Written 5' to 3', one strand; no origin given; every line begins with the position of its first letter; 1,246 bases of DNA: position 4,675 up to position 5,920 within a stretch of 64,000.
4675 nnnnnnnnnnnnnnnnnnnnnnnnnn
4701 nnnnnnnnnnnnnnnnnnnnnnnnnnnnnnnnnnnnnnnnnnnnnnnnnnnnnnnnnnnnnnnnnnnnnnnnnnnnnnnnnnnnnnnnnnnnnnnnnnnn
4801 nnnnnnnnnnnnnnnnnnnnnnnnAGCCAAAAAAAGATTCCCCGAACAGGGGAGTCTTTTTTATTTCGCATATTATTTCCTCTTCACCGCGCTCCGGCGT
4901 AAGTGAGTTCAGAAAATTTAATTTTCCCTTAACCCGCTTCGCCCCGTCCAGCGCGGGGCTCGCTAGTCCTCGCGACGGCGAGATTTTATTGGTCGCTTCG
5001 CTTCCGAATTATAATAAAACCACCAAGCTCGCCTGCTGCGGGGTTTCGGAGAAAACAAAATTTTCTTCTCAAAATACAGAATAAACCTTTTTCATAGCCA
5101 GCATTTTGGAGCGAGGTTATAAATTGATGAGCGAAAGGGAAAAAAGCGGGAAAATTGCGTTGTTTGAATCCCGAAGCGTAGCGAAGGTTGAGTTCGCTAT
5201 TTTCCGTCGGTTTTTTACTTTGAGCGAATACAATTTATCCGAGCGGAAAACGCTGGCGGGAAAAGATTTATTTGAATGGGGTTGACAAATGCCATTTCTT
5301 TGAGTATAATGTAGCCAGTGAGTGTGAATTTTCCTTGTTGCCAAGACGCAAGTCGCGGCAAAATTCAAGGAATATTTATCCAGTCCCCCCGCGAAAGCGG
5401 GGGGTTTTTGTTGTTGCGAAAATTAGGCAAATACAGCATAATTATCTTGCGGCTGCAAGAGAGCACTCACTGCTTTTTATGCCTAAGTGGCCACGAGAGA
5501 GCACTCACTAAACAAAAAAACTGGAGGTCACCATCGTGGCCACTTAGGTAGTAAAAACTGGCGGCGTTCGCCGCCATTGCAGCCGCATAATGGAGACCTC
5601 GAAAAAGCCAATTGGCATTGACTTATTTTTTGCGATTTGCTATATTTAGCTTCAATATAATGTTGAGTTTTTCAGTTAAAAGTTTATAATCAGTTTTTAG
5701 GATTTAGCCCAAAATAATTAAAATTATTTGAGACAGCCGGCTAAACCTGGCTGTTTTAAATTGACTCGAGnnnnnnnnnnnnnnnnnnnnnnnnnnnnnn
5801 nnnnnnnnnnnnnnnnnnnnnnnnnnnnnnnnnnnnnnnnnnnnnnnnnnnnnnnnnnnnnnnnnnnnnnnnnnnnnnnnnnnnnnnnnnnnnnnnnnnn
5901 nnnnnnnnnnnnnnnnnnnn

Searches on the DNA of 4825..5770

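Call 76: search_rna_families(source=window, start=4825, end=5770, threshold=evalue, max_evalue=5)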
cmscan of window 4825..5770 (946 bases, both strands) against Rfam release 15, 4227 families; matches with E-value up to 5: 12.
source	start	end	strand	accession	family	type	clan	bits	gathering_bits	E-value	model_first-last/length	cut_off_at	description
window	4825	4864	+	RF01859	Phe_leader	Cis-reg; leader;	-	21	55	0.85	85-125/125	5'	Phenylalanine leader peptide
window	4830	4869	+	RF00489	ctRNA_p42d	Gene; antisense;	-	20.5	50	0.14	1-46/46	no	ctRNA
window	5303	5412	+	RF01859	Phe_leader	Cis-reg; leader;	-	20.4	55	1.2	1-125/125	no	Phenylalanine leader peptide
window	4825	4929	-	RF01507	Afu_298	Gene; snRNA; snoRNA; CD-box;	-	20.4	40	3.5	1-93/93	no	A. fimigatus snoRNA Afu_298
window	5360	5446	+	RF02748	FtrB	Gene; sRNA;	-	19.9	66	1.7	1-115/115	no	Francisella sRNA B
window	5479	5549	+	RF00714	MIR535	Gene; miRNA;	-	18.6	64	0.88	1-95/95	no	MIR535 microRNA precursor family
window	5695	5758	+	RF00370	sroD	Gene; sRNA;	-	17.9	50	1.1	1-86/86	no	sroD RNA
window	5479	5554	-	RF03883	mir-9256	Gene; miRNA;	-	16.7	80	3.5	1-67/67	no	mir-9256 microRNA precursor family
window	5478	5552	-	RF03573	mir-1954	Gene; miRNA;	-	15.9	99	3.1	1-82/82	no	mir-1954 microRNA precursor family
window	5017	5144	+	RF02060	STnc410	Gene; sRNA;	-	14.1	50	2.7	1-158/158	no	Enterobacterial sRNA STnc410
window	5332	5412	+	RF02837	anti-hemB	Gene; sRNA;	-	13.2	49.5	4.2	1-81/81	no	Burkholderia RNA 7 (anti-hemB)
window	5382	5406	+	RF02744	Rev39_5p_UTR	Cis-reg;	-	9.8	88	3.7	199-223/300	no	Soft rot Enterobacteriaceae Rev 39 5'UTR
